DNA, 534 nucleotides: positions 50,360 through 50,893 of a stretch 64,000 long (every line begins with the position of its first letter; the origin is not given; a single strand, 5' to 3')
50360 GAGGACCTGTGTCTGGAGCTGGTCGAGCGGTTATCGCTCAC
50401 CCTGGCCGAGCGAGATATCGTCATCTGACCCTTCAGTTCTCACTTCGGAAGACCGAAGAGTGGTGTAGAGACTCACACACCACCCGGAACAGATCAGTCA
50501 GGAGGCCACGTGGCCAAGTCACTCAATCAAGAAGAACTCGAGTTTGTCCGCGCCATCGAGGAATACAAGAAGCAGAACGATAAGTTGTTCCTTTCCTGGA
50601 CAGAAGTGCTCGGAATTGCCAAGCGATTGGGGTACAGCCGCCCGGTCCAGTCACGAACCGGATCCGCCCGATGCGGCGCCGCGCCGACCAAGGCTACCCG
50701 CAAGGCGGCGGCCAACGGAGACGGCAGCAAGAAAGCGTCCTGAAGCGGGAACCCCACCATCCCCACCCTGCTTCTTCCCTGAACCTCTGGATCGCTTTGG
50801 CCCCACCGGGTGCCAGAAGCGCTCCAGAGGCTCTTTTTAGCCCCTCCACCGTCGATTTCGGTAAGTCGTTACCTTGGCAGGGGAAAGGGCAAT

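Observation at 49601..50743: Orphan ParA ATPase followed by a 77-aa helix-plus-basic-tail protein instead of ParB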

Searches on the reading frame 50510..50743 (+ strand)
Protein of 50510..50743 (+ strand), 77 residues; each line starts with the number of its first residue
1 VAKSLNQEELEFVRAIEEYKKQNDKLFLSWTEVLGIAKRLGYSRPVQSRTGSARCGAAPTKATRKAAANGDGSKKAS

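Call 5: search_protein_families(library=pfam, proteins=[window:50510-50743:+], max_evalue=0.1)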
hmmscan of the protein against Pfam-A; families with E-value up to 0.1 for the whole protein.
window:50510-50743:+ (77 aa): 0 families

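Call 6: search_protein_families(library=ncbifam, proteins=[window:50510-50743:+], max_evalue=0.1)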
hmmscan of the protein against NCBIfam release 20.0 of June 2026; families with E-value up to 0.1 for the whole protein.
window:50510-50743:+ (77 aa): 1 family
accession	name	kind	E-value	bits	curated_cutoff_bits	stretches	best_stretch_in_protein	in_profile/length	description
NF010002.0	PRK13475.1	equivalog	0.01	14.5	489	1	6-37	427-458/459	ribulose-bisphosphate carboxylase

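Call 7: find_homologous_proteins(query=window:50510-50743:+, max_evalue=0.01)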
Query window:50510-50743:+ (77 aa): 14 proteins with E <= 0.01 among 14 candidates.
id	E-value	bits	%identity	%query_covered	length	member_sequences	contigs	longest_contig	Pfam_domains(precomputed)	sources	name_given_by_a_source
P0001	1.3e-40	154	97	100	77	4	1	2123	-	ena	-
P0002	1.3e-30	122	80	100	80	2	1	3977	-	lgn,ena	-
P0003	9.4e-29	116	76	100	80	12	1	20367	-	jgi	-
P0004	1.1e-28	116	85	79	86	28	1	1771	-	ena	-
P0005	1.6e-28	115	83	84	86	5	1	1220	-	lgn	-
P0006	3.8e-26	108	81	87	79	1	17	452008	-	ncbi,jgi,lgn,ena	-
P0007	2.0e-25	106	92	66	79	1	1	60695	-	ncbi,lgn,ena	-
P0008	2.4e-25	105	79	87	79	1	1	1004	-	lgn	-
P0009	2.5e-19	86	65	86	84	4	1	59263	-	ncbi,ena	-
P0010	8.8e-19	85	74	70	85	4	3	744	-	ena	-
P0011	7.8e-18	82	69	84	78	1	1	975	-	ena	-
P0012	1.4e-17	81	69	70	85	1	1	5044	-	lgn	-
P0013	8.4e-17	78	69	68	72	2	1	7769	-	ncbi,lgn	ncbi:MAG: hypothetical protein AAEJ04_05155 [Planctomycetota bacterium]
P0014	5.2e-13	66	83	55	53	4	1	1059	-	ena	-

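Call 10: find_encoding_contigs(protein=P0006, flank=8000, max_places=4)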
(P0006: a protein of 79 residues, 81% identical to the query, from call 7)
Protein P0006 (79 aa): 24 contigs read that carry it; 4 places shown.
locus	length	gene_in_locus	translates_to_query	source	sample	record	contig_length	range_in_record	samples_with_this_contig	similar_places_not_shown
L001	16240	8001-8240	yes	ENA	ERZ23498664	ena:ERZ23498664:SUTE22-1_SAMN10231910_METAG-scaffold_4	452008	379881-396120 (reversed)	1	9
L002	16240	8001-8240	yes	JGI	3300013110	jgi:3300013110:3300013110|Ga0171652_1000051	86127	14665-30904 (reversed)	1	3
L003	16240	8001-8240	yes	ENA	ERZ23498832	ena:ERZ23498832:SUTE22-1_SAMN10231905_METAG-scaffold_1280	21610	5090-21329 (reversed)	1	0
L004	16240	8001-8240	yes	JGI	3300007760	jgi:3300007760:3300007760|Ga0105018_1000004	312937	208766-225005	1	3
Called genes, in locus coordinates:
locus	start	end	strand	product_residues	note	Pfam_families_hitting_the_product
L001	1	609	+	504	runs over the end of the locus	PF01336:tRNA_anti-codon, PF00152:tRNA-synt_2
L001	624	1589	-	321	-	PF00586:AIRS, PF02769:AIRS_C (weak)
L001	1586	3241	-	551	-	PF00999:Na_H_Exchanger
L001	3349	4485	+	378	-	-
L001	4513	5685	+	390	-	PF00155:Aminotran_1_2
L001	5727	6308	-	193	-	PF02627:CMD (weak)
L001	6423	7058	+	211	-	-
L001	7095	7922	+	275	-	PF00142:Fer4_NifH (weak), PF02374:ArsA_ATPase (weak), PF06564:CBP_BcsQ, PF09140:MipZ (faint), PF10609:ParA (faint), PF13614:AAA_31, PF01656:CbiA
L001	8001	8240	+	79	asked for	-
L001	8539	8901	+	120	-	PF00216:Bac_DNA_binding, PF18291:HU-HIG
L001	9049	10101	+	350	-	PF01041:DegT_DnrJ_EryC1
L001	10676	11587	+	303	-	PF12974:Phosphonate-bd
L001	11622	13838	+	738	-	PF00672:HAMP, PF00512:HisKA, PF02518:HATPase_c, PF00072:Response_reg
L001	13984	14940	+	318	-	PF08240:ADH_N, PF16912:Glu_dehyd_C, PF00107:ADH_zinc_N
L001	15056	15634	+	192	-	PF07883:Cupin_2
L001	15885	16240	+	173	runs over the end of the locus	-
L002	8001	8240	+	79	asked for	-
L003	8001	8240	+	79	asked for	-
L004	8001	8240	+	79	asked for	-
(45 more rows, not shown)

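Call 11: find_encoding_contigs(protein=P0009, flank=8000, max_places=2)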
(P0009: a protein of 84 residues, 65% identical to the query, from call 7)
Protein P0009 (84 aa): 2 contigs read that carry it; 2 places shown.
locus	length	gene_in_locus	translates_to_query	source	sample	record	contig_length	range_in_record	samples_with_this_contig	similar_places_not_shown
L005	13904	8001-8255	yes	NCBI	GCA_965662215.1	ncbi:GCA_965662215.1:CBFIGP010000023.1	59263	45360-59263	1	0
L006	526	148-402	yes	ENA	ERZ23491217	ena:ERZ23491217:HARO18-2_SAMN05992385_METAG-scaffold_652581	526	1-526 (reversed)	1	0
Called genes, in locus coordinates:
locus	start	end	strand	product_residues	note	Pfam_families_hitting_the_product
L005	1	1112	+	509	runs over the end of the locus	PF01336:tRNA_anti-codon, PF00152:tRNA-synt_2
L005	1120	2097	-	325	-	PF00586:AIRS, PF02769:AIRS_C (weak)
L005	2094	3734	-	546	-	PF00999:Na_H_Exchanger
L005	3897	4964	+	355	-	-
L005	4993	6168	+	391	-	PF00155:Aminotran_1_2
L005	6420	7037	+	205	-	-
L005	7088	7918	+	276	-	PF00142:Fer4_NifH (faint), PF02374:ArsA_ATPase (weak), PF06564:CBP_BcsQ, PF09140:MipZ (weak), PF10609:ParA (faint), PF13614:AAA_31, PF01656:CbiA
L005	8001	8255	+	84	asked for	-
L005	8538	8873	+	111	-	PF00216:Bac_DNA_binding, PF18291:HU-HIG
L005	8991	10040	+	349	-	PF01041:DegT_DnrJ_EryC1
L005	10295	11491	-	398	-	-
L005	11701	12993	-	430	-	PF00578:AhpC-TSA (weak), PF02630:SCO1-SenC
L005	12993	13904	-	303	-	?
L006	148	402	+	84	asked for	-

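Call 12: find_encoding_contigs(protein=P0013, flank=8000, max_places=2)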
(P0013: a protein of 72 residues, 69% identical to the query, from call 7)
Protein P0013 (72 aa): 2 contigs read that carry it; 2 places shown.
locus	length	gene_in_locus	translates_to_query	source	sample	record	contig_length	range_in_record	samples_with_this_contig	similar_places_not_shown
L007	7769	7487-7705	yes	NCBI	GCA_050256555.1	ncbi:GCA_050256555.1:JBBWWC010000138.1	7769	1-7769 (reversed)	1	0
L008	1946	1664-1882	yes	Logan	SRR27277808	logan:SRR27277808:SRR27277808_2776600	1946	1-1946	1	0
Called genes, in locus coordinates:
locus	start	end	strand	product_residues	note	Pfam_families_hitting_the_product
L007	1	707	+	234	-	PF00152:tRNA-synt_2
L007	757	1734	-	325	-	PF00586:AIRS, PF02769:AIRS_C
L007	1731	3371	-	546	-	PF00999:Na_H_Exchanger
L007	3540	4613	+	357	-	-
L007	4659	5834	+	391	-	PF00155:Aminotran_1_2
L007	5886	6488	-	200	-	PF02627:CMD (weak)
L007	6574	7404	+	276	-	PF00142:Fer4_NifH (weak), PF02374:ArsA_ATPase (weak), PF06564:CBP_BcsQ, PF09140:MipZ, PF10609:ParA (weak), PF13614:AAA_31, PF01656:CbiA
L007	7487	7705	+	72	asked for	-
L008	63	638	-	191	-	PF02627:CMD (weak)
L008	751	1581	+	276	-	PF00142:Fer4_NifH (weak), PF02374:ArsA_ATPase (weak), PF06564:CBP_BcsQ, PF09140:MipZ, PF10609:ParA (weak), PF13614:AAA_31, PF01656:CbiA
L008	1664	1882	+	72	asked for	-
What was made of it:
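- The whole block from ThiL to DegT is syntenic among relatives (calls 10-12).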

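Call 14: search_solved_structures(query=A1, max_evalue=10, show_alignments=3)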
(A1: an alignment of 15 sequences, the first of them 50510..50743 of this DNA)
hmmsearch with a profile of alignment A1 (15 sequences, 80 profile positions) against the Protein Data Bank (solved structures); distinct sequences matched with E-value up to 10: 6.
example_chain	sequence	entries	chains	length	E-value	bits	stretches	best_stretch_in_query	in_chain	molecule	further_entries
5c2c_A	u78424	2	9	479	0.0018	21.9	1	7-38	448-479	Form II RubisCO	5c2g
7t1c_A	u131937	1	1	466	0.05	17.3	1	7-38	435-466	Ribulose-bisphosphate carboxylase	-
4l1z_A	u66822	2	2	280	1.8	12.3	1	3-32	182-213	Salivary nitrophorin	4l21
1yfj_A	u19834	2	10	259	4.6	11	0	17-45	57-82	DNA adenine methylase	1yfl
1q0s_A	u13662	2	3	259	6.2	10.6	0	17-45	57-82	DNA adenine methylase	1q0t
1yf3_A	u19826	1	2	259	6.6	10.5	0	17-45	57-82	DNA adenine methylase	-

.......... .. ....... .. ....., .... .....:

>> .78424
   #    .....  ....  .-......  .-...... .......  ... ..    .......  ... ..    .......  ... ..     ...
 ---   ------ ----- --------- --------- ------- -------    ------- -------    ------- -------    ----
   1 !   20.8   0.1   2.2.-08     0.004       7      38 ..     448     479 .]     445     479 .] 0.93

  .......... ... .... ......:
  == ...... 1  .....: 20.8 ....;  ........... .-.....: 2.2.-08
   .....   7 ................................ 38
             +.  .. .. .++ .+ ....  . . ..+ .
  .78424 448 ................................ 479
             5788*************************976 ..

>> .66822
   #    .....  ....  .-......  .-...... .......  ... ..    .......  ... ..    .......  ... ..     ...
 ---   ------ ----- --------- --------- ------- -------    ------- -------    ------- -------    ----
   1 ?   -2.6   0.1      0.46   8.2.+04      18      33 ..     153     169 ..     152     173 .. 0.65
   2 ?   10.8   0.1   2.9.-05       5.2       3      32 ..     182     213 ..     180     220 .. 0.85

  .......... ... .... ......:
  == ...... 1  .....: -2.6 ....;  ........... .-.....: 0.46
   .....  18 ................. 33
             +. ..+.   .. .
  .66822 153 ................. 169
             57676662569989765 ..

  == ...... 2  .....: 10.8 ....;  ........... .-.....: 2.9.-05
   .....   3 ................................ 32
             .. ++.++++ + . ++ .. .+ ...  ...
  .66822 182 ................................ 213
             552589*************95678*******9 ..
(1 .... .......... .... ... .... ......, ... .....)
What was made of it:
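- Tried and rejected: With the narrow profile the hit to 5C2C has E = 0.0018 (call 14), and NCBIfam gives E = 0.01 (call 6).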

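Call 15: search_protein_representatives(alignment_id=A1)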
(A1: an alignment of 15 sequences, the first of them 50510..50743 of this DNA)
Query: 15 sequences, 80 profile positions. Proteins with E-value up to 0.001 (for the whole library): 1349; up to 1e-10: 45; up to 1e-30: 0. The best 150 are listed.
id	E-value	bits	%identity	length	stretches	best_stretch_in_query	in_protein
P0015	4.8e-28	113.6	-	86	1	1-79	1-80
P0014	9.1e-24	99.8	-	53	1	3-52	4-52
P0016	1.2e-21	93.1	-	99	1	1-69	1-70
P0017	1.8e-20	89.3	-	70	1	1-65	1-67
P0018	3.9e-18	81.8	-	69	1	1-68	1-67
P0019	5.6e-17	78.1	-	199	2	11-47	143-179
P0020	6.3e-17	77.9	-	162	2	1-47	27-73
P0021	1.3e-16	76.9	-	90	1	5-46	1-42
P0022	1.5e-16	76.7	-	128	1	1-67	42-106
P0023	4.0e-16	75.3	-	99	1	1-58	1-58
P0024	5.3e-16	75.0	-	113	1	5-51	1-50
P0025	7.1e-16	74.5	-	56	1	3-51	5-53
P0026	1.4e-15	73.6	-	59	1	1-52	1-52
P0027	3.8e-15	72.2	-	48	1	5-47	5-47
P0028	5.0e-15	71.8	-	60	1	1-53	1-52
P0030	9.2e-15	71.0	-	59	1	1-48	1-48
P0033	4.3e-14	68.8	-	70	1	1-47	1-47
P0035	1.1e-13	67.6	-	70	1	4-66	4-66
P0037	1.7e-13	66.9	-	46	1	3-44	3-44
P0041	2.7e-13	66.3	-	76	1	2-70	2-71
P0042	5.8e-13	65.2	-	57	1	2-51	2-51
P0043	5.9e-13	65.2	-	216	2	12-49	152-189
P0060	1.3e-10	57.7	-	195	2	7-46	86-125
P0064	4.2e-10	56.0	-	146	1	7-55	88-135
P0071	1.2e-09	54.5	-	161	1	6-47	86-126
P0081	4.1e-09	52.9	-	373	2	5-52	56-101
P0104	1.9e-08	50.8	-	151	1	5-48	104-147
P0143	6.6e-08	49.0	-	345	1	3-51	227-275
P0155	8.3e-08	48.7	-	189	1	4-54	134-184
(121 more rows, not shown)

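Call 17: search_protein_families(library=pfam, proteins=[P0019, P0043, P0064, P0071, P0104, P0143, P0155, P0081, P0060, P0016], max_evalue=1)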
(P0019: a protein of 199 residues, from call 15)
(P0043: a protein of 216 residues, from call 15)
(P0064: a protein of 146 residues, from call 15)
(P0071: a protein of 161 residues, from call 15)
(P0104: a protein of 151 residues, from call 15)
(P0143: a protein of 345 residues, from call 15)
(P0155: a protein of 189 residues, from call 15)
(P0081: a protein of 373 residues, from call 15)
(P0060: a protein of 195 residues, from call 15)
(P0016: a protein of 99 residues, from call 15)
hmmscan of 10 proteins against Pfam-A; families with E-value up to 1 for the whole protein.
P0019 (199 aa): 0 families

P0043 (216 aa): 0 families

P0064 (146 aa): 0 families

P0071 (161 aa): 0 families

P0104 (151 aa): 0 families

P0143 (345 aa): 3 families
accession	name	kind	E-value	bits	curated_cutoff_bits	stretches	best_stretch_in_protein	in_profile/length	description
PF04542.20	Sigma70_r2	-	1.6e-14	53.9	24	1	154-221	3-70/71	Sigma-70 region 2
PF13466.11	STAS_2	-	1.8e-05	25.3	29.2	1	50-102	27-79/80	STAS domain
PF01740.26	STAS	-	0.0002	21.5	22.6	1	49-111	40-102/106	STAS domain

P0155 (189 aa): 1 family
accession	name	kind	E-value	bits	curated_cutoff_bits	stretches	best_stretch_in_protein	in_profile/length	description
PF07382.16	HC2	-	0.013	16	40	1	6-79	7-79/194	Histone H1-like nucleoprotein HC2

P0081 (373 aa): 1 family
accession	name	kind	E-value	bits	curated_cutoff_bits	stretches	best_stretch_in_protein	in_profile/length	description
PF04760.21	IF2_N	-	0.0071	16.5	25.3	0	184-204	14-34/53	Translation initiation factor IF-2, N-terminal region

P0060 (195 aa): 0 families

P0016 (99 aa): 2 families
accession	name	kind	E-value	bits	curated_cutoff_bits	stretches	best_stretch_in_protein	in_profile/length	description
PF22070.2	Androglobin_V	-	0.034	13.8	27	1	3-82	163-241/275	Androglobin, domain V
PF24408.1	wHTH-Calcineurin_assc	-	0.1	12.9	27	1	22-44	22-43/56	wHTH-Calcineurin_assc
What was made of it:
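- One family member is fused to STAS plus sigma-70 region 2 (call 17). One family member (P0143) carries STAS plus sigma-70 region 2 in front of the domain (call 17).
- Tried and rejected: No RHH Pfam hits appear (calls 5, 17).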

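Call 26: find_homologous_proteins(query=A2, max_evalue=0.001)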
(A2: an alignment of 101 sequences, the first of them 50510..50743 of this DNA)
Query A2 (101 sequences) (77 aa, profile of the alignment): 2999 proteins with E <= 0.001 among 3063 candidates; the best 120 are listed.
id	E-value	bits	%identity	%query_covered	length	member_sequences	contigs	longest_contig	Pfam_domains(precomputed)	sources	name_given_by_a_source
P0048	7.6e-29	117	49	48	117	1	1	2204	-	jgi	-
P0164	1.4e-28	116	48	43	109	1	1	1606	-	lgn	-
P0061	5.0e-28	114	45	43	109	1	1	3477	-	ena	-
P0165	6.6e-27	110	40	75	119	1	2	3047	-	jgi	jgi:hypothetical protein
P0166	1.1e-26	110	46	53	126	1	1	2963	-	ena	-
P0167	1.1e-26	110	47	49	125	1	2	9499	-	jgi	jgi:hypothetical protein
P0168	1.2e-26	109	42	43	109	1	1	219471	-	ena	-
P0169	1.5e-26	109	45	49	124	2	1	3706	-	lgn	-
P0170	1.6e-26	109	39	86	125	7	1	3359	-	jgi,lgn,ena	-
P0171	1.7e-26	109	47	49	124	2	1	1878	-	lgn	-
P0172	2.3e-26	109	44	53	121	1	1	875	-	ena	-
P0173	2.3e-26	109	45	52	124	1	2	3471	-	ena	-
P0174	2.4e-26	109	50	49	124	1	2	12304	-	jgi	jgi:hypothetical protein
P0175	2.8e-26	108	40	86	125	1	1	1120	-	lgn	-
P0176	3.7e-26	108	43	62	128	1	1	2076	-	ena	-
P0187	5.7e-25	104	45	40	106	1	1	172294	-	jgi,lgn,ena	-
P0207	3.1e-22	95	39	49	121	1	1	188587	-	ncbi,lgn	ncbi:MAG: hypothetical protein AAF682_03585 [Planctomycetota bacterium]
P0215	1.2e-18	84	38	52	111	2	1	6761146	-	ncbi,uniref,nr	ncbi:hypothetical protein Pan44_25580 [Caulifigura coniformis]|uniref:Uncharacterized protein n=1 Ta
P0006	1.8e-18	83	81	87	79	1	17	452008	-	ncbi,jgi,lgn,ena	-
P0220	2.3e-18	83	37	60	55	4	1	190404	-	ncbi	-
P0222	2.6e-18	83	43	55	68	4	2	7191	-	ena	-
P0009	3.1e-18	83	65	86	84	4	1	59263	-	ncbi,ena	-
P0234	3.6e-18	82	39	49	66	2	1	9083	-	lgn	-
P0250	5.3e-18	82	56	53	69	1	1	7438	-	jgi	jgi:hypothetical protein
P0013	6.3e-18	82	69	68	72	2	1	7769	-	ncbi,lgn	ncbi:MAG: hypothetical protein AAEJ04_05155 [Planctomycetota bacterium]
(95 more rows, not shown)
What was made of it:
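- Checked: A profile finds 1349 representative clusters (call 15) and 2999 clusters at 90% identity (call 26).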

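Call 27: search_solved_structures(query=A2, max_evalue=10, show_alignments=3)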
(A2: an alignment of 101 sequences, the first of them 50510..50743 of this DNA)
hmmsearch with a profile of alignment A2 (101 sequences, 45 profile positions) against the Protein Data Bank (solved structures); distinct sequences matched with E-value up to 10: 19.
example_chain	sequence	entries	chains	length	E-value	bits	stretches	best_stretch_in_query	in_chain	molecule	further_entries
5c2c_A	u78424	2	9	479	0.015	17.9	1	4-33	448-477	Form II RubisCO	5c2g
7t1c_A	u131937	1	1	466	0.12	15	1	2-33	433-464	Ribulose-bisphosphate carboxylase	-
6sib_A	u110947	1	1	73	0.23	14.1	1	8-20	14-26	Activity-regulated cytoskeleton associated protein 2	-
2bv1_A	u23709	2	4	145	0.31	13.7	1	1-22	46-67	REGULATOR OF G-PROTEIN SIGNALLING 1 | Regulator of G-protein signaling 1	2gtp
3nl9_A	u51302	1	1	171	0.59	12.8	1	3-18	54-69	putative NTP pyrophosphohydrolase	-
6ius_A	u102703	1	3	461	0.83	12.3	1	1-33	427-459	Ribulose-1,5-bisphosphate carboxylase/oxygenase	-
2oj4_A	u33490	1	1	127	0.84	12.3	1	1-20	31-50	Regulator of G-protein signaling 3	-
6taq_B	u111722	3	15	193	1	12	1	8-20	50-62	Activity-regulated cytoskeleton associated protein 2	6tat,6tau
5hqm_A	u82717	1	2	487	1.3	11.6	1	2-28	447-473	Ribulose bisphosphate carboxylase (R. palustris/R. rubrum chimera),Ribulose bisphosphate c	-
5hql_A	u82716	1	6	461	2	11.1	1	2-28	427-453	Ribulose bisphosphate carboxylase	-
5hat_A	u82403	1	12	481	2.1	11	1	2-28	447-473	Ribulose bisphosphate carboxylase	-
5hk4_A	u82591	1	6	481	2.1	11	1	2-28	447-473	Ribulose bisphosphate carboxylase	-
5han_A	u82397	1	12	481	2.1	11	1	2-28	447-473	Ribulose bisphosphate carboxylase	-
5hao_A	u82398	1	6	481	2.1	11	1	2-28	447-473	Ribulose bisphosphate carboxylase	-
5hjx_A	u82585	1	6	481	2.1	11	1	2-28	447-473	Ribulose bisphosphate carboxylase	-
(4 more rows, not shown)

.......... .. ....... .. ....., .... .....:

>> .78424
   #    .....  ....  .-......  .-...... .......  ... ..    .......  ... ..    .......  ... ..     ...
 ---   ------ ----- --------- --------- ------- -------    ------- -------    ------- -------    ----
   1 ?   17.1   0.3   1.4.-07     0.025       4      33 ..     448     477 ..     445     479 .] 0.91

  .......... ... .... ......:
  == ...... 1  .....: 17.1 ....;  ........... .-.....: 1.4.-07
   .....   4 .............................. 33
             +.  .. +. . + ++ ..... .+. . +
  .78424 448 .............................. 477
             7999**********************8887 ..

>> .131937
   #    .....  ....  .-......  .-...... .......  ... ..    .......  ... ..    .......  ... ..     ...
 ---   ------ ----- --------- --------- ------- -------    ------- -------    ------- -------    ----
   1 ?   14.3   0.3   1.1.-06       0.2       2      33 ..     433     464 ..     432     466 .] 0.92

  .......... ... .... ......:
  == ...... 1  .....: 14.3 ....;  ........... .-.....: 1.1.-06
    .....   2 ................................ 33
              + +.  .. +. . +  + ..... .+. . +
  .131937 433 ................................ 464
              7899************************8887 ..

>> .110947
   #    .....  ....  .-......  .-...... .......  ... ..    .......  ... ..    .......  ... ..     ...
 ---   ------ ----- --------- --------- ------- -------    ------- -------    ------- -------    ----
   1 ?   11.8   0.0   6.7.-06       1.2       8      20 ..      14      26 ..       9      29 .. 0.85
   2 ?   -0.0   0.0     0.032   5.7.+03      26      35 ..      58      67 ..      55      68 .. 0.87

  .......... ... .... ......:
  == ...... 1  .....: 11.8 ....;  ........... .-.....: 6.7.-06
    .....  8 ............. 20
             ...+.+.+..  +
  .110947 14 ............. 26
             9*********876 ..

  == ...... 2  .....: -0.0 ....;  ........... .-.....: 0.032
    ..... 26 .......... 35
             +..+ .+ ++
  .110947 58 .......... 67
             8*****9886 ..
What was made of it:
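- Tried and rejected: With the broad family profile it weakens to E = 0.015 (call 27).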
